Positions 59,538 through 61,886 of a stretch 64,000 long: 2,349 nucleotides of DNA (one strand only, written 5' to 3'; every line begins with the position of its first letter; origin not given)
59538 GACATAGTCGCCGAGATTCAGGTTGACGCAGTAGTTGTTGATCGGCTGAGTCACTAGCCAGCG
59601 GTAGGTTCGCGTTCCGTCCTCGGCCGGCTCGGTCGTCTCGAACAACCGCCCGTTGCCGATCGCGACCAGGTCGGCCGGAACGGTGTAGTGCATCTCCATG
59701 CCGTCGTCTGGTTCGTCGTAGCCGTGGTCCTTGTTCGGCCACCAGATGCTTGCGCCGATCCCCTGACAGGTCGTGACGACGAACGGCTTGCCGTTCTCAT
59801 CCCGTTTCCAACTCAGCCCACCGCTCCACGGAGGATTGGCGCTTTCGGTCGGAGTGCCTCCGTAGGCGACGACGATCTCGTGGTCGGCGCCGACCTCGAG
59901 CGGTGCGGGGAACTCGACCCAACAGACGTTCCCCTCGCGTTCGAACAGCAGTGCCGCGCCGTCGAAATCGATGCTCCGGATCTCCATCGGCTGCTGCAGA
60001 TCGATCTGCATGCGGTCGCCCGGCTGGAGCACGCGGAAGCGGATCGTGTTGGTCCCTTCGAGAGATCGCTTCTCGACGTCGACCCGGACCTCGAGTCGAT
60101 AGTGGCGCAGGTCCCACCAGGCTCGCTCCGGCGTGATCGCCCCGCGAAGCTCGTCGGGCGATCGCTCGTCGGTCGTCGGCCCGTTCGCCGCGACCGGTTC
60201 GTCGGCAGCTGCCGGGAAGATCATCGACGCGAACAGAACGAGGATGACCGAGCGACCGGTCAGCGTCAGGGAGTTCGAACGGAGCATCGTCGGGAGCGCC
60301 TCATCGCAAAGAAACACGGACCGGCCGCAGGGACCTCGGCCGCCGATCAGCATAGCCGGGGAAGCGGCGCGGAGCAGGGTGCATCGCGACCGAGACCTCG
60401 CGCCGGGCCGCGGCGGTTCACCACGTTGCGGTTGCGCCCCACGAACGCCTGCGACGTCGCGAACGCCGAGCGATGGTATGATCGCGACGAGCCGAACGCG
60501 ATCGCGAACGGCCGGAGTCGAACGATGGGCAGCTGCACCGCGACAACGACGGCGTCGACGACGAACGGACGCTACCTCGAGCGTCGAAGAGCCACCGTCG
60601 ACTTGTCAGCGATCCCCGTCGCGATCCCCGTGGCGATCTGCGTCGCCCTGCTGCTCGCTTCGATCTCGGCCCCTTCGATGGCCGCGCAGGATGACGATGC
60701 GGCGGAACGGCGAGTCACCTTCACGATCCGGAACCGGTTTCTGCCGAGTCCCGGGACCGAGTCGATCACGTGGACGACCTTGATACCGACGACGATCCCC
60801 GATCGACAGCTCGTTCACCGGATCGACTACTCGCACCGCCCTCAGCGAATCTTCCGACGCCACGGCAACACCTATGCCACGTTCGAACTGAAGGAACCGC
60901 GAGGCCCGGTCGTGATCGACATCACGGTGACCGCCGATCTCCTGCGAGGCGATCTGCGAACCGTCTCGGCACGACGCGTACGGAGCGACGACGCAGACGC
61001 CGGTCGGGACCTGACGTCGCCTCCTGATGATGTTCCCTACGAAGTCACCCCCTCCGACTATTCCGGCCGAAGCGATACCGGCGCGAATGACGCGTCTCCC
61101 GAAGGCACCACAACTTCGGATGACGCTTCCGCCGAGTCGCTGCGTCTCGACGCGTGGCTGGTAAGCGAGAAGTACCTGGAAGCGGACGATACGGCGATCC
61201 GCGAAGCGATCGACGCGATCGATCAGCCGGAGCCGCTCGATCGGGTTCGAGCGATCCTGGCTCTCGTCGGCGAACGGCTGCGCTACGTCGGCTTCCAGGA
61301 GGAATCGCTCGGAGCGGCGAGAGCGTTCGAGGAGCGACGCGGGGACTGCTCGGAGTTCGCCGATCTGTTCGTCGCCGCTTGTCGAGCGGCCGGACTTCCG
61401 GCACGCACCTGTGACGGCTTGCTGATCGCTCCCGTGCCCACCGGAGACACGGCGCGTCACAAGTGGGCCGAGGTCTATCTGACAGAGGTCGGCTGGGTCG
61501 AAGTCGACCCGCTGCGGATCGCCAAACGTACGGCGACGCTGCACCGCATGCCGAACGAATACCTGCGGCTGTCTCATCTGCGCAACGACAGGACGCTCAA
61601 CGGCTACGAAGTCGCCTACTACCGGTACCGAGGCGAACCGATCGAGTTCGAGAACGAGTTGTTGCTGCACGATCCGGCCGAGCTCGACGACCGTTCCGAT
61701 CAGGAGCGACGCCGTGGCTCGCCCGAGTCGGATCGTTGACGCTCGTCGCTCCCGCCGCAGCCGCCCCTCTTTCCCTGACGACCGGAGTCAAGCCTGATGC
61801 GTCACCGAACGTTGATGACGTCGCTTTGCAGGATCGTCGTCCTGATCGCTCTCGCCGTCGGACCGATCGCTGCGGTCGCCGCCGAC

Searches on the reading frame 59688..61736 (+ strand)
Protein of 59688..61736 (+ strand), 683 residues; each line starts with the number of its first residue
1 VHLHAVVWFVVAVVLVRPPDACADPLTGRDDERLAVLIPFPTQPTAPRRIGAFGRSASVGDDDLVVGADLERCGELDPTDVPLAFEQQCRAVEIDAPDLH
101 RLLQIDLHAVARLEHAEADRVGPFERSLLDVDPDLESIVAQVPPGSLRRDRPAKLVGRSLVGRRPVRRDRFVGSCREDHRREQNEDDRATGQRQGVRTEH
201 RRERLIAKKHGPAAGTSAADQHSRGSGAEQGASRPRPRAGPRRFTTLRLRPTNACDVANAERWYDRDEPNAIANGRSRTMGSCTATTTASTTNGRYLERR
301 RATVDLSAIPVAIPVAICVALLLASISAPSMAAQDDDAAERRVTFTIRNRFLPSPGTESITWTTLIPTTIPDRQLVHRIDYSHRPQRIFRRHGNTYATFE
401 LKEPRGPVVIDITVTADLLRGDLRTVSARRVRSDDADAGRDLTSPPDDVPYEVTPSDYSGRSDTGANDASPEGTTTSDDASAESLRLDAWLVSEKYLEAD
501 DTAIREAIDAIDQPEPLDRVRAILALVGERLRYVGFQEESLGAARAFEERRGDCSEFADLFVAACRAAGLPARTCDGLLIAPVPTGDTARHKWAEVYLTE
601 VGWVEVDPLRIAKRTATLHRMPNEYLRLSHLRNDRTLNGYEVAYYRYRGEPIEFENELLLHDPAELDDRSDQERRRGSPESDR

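Call 96: search_protein_families(library=pfam, proteins=[window:59688-61736:+], max_evalue=0.0001)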
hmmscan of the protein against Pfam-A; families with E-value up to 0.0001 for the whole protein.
window:59688-61736:+ (683 aa): 1 family
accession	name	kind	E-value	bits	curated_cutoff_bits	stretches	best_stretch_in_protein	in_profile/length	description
PF01841.26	Transglut_core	-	1.4e-20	74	23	1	513-608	11-108/108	Transglutaminase-like superfamily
